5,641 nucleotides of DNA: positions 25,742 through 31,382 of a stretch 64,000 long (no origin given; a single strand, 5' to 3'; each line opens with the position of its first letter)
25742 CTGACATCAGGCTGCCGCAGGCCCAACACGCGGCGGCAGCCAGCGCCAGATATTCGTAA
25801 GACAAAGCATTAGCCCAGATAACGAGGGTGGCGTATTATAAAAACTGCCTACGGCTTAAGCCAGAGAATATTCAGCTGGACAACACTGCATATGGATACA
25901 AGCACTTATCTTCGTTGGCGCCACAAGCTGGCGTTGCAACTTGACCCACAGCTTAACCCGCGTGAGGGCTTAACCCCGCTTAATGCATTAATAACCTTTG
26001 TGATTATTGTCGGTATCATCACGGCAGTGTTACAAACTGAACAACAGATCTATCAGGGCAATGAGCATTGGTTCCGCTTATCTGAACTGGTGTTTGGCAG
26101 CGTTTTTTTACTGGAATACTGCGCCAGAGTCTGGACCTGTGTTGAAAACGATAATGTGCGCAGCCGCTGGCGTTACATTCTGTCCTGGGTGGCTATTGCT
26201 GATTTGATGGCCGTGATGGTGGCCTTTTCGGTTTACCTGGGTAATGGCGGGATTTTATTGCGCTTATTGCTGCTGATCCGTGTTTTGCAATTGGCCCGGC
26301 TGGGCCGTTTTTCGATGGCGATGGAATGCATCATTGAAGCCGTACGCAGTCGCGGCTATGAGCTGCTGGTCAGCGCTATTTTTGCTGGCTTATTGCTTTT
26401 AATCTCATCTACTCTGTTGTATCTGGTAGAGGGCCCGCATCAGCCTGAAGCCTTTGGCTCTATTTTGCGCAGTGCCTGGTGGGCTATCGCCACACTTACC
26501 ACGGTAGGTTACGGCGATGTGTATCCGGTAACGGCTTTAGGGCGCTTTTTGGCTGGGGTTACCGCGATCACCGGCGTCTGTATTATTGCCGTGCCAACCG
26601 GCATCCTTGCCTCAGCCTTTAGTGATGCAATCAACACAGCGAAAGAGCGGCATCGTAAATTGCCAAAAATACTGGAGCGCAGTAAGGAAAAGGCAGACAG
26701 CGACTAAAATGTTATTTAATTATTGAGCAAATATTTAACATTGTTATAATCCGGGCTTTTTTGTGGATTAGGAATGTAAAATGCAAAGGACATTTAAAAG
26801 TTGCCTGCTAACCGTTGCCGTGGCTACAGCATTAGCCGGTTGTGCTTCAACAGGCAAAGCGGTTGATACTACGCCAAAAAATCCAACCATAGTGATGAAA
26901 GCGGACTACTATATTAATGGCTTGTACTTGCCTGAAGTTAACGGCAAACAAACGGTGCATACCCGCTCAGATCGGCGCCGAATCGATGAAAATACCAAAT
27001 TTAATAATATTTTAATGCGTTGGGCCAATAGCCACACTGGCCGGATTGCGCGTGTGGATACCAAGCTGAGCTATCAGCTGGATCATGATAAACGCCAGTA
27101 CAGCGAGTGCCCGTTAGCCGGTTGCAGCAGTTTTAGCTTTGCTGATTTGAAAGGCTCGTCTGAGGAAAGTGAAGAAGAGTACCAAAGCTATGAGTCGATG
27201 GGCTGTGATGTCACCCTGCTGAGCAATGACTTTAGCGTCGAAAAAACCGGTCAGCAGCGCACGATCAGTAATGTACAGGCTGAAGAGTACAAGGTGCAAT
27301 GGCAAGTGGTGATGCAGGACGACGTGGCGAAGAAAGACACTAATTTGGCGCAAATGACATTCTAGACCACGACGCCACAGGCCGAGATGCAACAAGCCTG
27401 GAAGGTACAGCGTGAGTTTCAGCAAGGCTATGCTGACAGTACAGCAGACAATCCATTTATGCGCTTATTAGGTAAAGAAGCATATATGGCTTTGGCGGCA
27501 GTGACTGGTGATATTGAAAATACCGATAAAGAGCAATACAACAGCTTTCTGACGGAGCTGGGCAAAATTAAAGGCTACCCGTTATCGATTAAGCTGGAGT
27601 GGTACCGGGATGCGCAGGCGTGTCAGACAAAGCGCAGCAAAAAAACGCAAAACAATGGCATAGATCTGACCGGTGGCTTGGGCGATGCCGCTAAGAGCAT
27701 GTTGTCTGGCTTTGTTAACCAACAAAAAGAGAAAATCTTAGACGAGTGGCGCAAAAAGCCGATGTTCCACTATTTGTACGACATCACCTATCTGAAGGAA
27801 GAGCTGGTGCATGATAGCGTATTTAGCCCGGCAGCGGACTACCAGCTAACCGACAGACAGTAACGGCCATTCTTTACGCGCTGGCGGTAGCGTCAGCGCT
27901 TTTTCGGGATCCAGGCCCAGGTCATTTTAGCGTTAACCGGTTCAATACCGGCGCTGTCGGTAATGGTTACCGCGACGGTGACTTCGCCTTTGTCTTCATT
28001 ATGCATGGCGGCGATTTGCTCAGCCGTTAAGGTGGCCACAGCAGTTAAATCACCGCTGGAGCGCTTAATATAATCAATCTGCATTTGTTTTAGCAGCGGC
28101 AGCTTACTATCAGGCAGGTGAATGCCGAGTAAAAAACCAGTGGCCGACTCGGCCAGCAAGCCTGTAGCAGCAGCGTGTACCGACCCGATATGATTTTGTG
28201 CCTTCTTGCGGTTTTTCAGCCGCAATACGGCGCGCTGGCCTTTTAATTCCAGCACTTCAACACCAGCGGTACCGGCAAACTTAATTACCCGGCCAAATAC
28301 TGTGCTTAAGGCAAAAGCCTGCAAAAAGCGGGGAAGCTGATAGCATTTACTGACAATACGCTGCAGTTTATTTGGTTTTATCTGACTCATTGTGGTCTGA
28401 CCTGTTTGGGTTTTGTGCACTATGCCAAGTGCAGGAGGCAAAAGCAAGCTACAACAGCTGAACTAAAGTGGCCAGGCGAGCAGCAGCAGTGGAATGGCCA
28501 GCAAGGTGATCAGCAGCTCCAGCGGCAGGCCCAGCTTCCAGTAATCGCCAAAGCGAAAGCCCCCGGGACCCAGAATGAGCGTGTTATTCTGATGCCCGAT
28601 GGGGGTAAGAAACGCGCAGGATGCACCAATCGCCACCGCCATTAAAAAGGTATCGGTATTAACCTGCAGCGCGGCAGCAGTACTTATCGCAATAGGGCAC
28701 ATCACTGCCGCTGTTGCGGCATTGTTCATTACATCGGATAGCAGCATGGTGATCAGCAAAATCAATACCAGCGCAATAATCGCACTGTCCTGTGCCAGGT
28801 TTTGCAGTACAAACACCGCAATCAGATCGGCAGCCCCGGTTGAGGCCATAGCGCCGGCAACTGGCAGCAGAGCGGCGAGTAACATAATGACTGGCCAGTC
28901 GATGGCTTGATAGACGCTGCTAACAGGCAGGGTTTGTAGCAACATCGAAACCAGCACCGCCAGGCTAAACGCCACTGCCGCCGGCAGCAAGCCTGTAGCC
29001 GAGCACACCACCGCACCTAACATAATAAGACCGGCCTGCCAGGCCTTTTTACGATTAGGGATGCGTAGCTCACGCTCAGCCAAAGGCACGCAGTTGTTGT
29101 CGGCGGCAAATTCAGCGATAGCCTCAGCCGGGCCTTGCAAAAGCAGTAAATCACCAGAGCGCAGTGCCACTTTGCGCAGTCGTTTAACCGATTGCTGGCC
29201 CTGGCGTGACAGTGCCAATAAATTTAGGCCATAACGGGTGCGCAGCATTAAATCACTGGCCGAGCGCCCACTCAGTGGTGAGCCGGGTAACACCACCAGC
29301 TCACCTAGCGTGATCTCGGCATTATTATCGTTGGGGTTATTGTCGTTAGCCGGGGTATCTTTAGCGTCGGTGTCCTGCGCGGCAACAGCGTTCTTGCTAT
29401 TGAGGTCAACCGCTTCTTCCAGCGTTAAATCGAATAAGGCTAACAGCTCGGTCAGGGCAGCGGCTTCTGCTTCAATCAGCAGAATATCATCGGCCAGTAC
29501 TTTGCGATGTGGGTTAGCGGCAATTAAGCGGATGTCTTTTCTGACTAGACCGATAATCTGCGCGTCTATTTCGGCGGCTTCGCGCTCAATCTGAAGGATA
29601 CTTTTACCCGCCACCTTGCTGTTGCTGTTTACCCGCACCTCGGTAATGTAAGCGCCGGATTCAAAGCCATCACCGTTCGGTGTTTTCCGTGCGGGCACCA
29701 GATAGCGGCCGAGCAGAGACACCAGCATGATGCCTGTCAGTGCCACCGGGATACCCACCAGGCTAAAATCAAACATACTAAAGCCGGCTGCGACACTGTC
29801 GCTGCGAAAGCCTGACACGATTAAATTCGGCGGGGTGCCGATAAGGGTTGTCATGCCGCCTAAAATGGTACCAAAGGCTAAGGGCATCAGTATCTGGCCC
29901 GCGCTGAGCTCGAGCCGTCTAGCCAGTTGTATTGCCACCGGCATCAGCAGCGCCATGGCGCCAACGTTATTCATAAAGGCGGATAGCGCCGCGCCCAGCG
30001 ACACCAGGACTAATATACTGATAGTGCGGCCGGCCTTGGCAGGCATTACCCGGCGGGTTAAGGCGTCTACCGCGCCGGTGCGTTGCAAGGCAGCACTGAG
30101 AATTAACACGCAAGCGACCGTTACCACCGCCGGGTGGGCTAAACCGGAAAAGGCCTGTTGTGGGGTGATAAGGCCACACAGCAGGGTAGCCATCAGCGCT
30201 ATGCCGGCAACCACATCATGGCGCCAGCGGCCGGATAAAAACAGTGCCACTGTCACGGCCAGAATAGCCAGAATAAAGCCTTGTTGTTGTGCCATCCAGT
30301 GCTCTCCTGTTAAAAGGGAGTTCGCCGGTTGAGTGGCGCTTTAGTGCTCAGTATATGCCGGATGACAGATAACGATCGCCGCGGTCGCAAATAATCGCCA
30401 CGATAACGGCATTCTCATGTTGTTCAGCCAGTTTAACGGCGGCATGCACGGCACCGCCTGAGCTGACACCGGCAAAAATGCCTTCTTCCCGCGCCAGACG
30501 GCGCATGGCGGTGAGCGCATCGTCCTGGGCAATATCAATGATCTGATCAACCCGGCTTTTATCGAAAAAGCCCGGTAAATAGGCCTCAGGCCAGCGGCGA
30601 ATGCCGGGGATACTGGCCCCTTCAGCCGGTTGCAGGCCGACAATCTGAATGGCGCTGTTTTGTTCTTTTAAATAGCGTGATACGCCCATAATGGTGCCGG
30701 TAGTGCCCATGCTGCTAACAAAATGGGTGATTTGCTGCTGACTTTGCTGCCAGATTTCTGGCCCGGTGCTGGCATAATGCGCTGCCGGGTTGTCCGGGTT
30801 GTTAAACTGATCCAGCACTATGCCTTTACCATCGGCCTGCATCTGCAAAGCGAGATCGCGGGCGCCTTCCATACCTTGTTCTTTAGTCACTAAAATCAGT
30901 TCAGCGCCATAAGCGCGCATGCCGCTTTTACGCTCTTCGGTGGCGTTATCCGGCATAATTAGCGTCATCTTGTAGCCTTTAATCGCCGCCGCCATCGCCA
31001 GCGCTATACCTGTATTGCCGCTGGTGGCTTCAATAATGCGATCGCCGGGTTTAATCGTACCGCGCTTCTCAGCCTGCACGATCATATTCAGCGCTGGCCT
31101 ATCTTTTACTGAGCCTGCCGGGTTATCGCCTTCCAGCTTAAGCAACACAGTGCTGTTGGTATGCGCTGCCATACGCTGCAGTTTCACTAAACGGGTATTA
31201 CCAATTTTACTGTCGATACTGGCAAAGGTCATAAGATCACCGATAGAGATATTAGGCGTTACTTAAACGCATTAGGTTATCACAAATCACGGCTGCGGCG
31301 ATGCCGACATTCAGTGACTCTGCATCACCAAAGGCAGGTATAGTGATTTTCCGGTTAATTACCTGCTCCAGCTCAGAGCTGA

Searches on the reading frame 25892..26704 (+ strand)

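Call 85: search_protein_families(library=pfam, proteins=[window:25892-26704:+], max_evalue=0.00001)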
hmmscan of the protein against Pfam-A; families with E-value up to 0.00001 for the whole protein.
window:25892-26704:+ (271 aa): 2 families
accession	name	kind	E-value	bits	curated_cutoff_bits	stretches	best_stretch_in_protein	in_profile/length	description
PF00520.37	Ion_trans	-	1.6e-24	86.8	25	1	30-246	4-236/241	Ion transport protein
PF07885.22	Ion_trans_2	-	1.3e-15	57.5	22.5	1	167-243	4-77/79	Ion channel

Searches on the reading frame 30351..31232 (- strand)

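Call 85: search_protein_families(library=pfam, proteins=[window:30351-31232:-], max_evalue=0.00001)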
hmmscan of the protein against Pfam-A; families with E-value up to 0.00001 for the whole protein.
window:30351-31232:- (294 aa): 1 family
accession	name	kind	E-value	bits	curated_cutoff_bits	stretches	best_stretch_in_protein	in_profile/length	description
PF00291.31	PALP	-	8.2e-74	249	35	1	8-283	3-295/295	Pyridoxal-phosphate dependent enzyme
